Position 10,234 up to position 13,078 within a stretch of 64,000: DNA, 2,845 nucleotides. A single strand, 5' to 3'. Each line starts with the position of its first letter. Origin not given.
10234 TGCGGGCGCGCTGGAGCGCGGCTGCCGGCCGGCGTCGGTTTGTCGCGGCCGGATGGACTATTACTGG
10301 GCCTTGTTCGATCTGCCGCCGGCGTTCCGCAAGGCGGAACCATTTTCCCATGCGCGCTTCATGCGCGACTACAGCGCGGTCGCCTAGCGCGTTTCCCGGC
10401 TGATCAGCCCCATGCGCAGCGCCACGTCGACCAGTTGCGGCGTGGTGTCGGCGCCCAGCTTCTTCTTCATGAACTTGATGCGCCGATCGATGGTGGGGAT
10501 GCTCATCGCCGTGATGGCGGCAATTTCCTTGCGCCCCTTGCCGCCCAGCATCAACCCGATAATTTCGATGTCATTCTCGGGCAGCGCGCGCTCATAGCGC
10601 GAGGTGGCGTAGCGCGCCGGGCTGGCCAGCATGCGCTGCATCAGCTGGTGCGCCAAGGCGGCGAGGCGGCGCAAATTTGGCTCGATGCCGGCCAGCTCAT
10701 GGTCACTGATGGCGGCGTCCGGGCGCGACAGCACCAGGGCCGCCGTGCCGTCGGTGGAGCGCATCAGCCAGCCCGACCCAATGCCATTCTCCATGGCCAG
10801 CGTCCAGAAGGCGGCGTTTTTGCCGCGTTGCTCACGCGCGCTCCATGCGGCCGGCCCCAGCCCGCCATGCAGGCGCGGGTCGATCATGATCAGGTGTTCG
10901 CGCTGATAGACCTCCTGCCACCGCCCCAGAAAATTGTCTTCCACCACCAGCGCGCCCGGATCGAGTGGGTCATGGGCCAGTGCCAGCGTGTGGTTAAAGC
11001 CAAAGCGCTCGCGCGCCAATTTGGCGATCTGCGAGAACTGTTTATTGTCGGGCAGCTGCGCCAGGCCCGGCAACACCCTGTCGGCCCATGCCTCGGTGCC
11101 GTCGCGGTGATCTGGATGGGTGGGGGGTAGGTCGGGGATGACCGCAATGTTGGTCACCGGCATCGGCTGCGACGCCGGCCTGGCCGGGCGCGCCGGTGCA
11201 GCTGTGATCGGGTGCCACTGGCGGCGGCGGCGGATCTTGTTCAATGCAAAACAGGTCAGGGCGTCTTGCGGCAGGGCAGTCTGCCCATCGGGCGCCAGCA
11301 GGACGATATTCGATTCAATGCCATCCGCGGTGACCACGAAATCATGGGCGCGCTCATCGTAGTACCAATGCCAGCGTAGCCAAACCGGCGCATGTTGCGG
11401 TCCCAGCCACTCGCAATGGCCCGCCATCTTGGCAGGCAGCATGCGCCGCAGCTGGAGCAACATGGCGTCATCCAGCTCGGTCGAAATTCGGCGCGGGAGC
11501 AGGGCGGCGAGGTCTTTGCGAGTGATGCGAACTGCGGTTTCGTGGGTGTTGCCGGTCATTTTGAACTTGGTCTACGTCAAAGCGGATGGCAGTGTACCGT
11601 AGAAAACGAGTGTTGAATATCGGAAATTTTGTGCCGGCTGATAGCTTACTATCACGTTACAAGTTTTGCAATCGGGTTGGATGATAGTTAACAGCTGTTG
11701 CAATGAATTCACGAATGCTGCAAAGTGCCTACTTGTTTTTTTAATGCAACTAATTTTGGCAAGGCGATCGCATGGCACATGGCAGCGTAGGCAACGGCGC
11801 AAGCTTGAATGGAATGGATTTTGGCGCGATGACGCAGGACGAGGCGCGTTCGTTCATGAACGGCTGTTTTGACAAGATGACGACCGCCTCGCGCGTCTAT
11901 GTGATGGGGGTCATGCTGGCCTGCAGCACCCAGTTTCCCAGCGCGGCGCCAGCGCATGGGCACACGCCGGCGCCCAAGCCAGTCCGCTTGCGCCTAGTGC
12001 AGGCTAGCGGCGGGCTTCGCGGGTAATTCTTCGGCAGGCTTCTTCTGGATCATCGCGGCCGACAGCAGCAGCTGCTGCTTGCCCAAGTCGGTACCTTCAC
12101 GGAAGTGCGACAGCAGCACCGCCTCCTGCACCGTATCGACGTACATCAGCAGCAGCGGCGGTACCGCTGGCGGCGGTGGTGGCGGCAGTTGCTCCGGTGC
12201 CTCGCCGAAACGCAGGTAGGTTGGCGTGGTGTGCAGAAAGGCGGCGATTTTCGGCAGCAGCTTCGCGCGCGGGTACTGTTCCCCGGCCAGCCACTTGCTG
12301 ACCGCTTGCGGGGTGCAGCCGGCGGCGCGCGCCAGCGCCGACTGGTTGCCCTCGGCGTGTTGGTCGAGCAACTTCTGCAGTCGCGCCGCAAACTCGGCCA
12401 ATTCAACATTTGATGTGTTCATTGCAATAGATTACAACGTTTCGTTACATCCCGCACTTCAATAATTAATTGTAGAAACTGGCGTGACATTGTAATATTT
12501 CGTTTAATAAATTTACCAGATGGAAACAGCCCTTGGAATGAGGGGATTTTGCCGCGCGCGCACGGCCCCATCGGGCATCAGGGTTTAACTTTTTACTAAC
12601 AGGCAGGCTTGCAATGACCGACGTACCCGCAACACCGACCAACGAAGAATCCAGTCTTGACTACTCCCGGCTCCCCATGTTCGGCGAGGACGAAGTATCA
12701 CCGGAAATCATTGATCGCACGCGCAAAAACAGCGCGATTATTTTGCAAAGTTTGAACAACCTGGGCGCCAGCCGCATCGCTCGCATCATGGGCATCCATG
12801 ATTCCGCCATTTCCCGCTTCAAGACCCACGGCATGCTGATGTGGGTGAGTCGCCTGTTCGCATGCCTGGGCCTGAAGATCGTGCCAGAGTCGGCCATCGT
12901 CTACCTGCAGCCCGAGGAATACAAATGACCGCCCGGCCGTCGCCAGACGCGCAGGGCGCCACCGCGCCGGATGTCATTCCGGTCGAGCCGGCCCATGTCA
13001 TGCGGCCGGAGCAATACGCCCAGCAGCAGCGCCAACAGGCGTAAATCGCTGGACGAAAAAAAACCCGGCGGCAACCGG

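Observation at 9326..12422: Phage-encoded LuxR-type quorum-sensing receptor wired next to the immunity repressor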

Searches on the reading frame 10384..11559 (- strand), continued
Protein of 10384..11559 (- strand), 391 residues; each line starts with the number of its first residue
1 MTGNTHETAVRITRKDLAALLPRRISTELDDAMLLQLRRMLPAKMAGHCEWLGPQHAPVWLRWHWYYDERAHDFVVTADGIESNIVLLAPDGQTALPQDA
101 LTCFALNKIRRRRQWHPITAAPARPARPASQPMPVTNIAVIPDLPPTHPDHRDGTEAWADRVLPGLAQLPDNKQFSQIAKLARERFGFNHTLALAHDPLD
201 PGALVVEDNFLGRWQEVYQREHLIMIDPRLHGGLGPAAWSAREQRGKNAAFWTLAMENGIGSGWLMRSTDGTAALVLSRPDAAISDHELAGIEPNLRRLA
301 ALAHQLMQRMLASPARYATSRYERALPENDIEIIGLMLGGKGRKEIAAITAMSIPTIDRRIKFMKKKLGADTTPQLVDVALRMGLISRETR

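Call 91: search_protein_families(library=pfam, proteins=[L014:157-402:-, L014:1664-2011:-], max_evalue=0.01)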
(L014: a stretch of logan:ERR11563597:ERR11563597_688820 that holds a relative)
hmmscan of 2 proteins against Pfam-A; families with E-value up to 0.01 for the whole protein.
L014:157-402:- (81 aa): 2 families
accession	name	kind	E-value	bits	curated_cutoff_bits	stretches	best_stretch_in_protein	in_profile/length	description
PF03869.20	Arc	-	2.2e-06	27.9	20.4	1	20-59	8-47/50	Arc-like DNA binding domain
PF05509.17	TraY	-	0.0001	22.8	21.3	1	21-55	3-37/49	TraY domain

L014:1664-2011:- (115 aa): 1 family
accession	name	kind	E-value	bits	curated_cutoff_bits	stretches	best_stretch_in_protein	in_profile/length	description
PF00717.28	Peptidase_S24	-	1.2e-13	51.2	23.3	1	19-107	33-115/116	Peptidase S24-like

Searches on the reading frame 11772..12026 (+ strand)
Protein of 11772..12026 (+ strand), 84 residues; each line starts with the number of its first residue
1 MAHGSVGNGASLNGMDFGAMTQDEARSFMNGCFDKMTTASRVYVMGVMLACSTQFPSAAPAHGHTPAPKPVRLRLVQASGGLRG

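Call 3: search_protein_families(library=pfam, proteins=[window:11772-12026:+], max_evalue=1)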
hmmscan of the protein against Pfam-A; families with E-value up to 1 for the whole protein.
window:11772-12026:+ (84 aa): 0 families

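Call 4: search_protein_families(library=phrogs, proteins=[window:11772-12026:+], max_evalue=0.1)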
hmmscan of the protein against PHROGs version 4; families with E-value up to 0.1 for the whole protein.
window:11772-12026:+ (84 aa): 0 families

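Call 51: find_homologous_proteins(query=A4, max_evalue=0.01)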
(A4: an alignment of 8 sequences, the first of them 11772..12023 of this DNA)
Query A4 (8 sequences) (84 aa, profile of the alignment): 9 proteins with E <= 0.01 among 1894 candidates.
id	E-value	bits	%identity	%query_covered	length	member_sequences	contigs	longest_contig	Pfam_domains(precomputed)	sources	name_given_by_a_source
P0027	9.2e-30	120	65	86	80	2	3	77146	-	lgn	-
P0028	4.1e-26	109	100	100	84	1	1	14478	-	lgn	-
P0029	1.9e-25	107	34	63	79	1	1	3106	-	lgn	-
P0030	2.2e-22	97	-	-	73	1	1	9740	-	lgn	-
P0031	2.5e-17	81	-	-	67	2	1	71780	-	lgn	-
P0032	3.2e-16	77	-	-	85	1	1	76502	-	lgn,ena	-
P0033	3.6e-16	77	44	30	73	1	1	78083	-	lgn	-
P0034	3.3e-12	64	100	58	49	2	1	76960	-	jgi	jgi:hypothetical protein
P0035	6.3e-9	54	63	18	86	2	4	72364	-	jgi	jgi:hypothetical protein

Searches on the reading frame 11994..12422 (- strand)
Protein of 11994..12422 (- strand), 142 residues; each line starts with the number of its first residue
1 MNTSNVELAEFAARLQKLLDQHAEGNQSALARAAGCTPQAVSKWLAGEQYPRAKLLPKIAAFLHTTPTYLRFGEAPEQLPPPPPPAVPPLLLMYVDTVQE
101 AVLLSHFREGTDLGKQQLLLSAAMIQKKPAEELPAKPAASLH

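Call 3: search_protein_families(library=pfam, proteins=[window:11994-12422:-], max_evalue=1)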
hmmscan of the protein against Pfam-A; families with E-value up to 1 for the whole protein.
window:11994-12422:- (142 aa): 6 families
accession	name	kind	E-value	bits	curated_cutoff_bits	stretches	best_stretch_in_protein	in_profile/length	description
PF01381.28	HTH_3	-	1.6e-08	34.9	23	1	26-70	11-55/55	Helix-turn-helix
PF15943.11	YdaS_toxin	-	1e-05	25.7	30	1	23-59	7-43/65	Bacterial toxin YdaS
PF13443.12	HTH_26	-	1.7e-05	25.4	22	1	14-67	1-54/63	Cro/C1-type HTH DNA-binding domain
PF13560.12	HTH_31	-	0.00011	22.9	27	1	26-67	16-58/64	Helix-turn-helix domain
PF14549.12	P22_Cro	-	0.00032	20.8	30.2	1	25-52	10-35/60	DNA-binding transcriptional regulator Cro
PF13518.12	HTH_28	-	0.042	14.4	25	1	25-47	13-35/52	Helix-turn-helix domain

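Call 4: search_protein_families(library=phrogs, proteins=[window:11994-12422:-], max_evalue=0.1)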
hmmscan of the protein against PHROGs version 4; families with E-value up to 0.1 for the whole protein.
window:11994-12422:- (142 aa): 16 families
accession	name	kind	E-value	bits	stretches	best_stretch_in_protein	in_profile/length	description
phrog_8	-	transcription regulation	2.3e-11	44.8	1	26-115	172-248/346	transcriptional regulator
phrog_2967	-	transcription regulation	2.3e-10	41.4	1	7-78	7-77/225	transcriptional regulator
phrog_4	-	transcription regulation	4.8e-10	40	1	9-83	135-204/400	transcriptional repressor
phrog_35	-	transcription regulation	1.3e-09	39.4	1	19-60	78-121/181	transcriptional repressor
phrog_2328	-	transcription regulation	2.1e-09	38.2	1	9-84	14-85/128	transcriptional repressor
phrog_2439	-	transcription regulation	1.2e-05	25.3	1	21-70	17-66/367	transcriptional regulator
phrog_3949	-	transcription regulation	3.1e-05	25.1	1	4-67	6-69/161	transcriptional repressor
phrog_409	-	transcription regulation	0.00011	23.8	1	25-59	25-60/127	transcriptional regulator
phrog_638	-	transcription regulation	0.0016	19.3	1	15-61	4-54/145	transcriptional regulator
phrog_296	-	integration and excision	0.0023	17.7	1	23-65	239-282/626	DNA transposition protein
phrog_3037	-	transcription regulation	0.0035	18.2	1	28-76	32-80/189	transcriptional repressor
phrog_23106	-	unknown function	0.0038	18.3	1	28-59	33-64/102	-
phrog_10103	-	unknown function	0.045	15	1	21-45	18-42/62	-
phrog_7241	-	transcription regulation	0.051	14.6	1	26-70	76-120/122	transcriptional regulator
phrog_3642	-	DNA, RNA and nucleotide metabolism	0.069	14.1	1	15-63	12-60/79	HTH DNA binding protein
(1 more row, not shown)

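Call 81: find_related_loci(query=A7, collection=viral_contigs, flank=6000)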
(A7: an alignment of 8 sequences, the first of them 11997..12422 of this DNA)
Query A7 (142 aa) in viral_contigs; peptide patterns used: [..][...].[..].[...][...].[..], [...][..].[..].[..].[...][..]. (x = any residue, [..] = any of these).
259 stretches matched a pattern; 49 encode a relative of the query (tblastn E <= 1e-3); 49 distinct loci.
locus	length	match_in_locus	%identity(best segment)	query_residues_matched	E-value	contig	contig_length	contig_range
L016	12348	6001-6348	56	9-127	9e-37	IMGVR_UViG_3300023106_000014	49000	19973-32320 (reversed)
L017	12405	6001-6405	51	11-142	1e-35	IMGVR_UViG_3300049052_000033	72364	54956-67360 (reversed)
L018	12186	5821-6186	48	9-137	7e-33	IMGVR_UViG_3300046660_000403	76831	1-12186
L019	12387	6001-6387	48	10-139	6e-30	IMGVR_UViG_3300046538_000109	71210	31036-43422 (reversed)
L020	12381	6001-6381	45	5-136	2e-26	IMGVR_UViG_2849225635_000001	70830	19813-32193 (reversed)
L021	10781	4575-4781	52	5-73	3e-15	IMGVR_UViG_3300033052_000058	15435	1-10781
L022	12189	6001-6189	43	11-75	2e-7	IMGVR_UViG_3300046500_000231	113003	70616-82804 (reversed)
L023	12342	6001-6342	33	1-122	2e-8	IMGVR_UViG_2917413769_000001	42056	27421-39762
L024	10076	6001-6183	43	11-73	4e-8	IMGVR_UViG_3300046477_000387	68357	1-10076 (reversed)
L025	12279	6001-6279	33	11-99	9e-7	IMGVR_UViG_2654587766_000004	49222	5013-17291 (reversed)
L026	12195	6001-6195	36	8-73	1e-6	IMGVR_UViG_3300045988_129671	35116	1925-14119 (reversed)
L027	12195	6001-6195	36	8-73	1e-6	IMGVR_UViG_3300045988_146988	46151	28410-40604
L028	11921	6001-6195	36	8-73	1e-6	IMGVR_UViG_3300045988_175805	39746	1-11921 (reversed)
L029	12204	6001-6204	34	13-80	1e-6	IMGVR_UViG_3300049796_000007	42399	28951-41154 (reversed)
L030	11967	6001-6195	36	8-73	1e-6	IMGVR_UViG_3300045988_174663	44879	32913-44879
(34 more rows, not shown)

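Call 91: search_protein_families(library=pfam, proteins=[L016:6769-7401:+, L020:6402-6635:-], max_evalue=0.01)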
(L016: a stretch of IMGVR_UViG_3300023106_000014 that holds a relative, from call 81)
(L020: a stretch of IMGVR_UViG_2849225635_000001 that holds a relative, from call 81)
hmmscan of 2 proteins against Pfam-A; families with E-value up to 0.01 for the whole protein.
L016:6769-7401:+ (210 aa): 9 families
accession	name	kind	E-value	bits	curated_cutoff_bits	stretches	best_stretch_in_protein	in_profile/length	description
PF16245.10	DUF4902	-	6e-10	39.5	25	1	11-117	8-115/118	Domain of unknown function (DUF4902)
PF00196.25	GerE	-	3.3e-06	27.1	23.5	1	154-195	7-48/57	Bacterial regulatory proteins, luxR family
PF13518.12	HTH_28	-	3.6e-05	24.2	25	1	156-189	5-37/52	Helix-turn-helix domain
PF13384.12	HTH_23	-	0.0001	22.5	24.6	1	157-186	10-39/50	Homeodomain-like domain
PF13556.12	HTH_30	-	0.0013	19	27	1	161-197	9-45/59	PucR C-terminal helix-turn-helix domain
PF02796.21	HTH_7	-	0.0021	18.6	23.8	1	157-183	14-40/45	Helix-turn-helix domain of resolvase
PF25213.1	HVO_A0261_N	-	0.0064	16.8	35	0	157-191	16-51/86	HVO_A0261 N-terminal domain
PF02954.25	HTH_8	-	0.0066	16.6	22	0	154-185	8-39/42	Bacterial regulatory protein, Fis family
PF08281.18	Sigma70_r4_2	-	0.0066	16.5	25.7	0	168-192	30-54/54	Sigma-70, region 4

L020:6402-6635:- (77 aa): 0 families

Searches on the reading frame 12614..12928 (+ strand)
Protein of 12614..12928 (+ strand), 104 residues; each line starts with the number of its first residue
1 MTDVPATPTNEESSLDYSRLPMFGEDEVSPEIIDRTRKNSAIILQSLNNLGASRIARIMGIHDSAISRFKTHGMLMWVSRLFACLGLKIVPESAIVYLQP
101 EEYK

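Call 3: search_protein_families(library=pfam, proteins=[window:12614-12928:+], max_evalue=1)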
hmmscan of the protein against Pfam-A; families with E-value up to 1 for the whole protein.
window:12614-12928:+ (104 aa): 3 families
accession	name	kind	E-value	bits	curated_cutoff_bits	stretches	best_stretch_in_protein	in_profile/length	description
PF05269.17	Phage_CII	-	0.00011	22.8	21.3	1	41-86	15-59/91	Bacteriophage CII protein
PF12964.13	DUF3853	-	0.1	13.2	22.1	1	48-75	45-72/97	Protein of unknown function (DUF3853)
PF13384.12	HTH_23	-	0.18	12.1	24.6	1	41-69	9-37/50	Homeodomain-like domain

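Call 4: search_protein_families(library=phrogs, proteins=[window:12614-12928:+], max_evalue=0.1)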
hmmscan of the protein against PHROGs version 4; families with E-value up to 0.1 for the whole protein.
window:12614-12928:+ (104 aa): 3 families
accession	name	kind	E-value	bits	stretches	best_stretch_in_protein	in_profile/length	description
phrog_725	-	transcription regulation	1.4e-13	51.6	1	27-103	3-78/101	CII-like regulator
phrog_191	-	transcription regulation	2e-06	29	1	41-88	15-68/106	CII-like transcriptional activator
phrog_3638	-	transcription regulation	0.00086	20.4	1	42-85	18-60/73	CII-like transcriptional activator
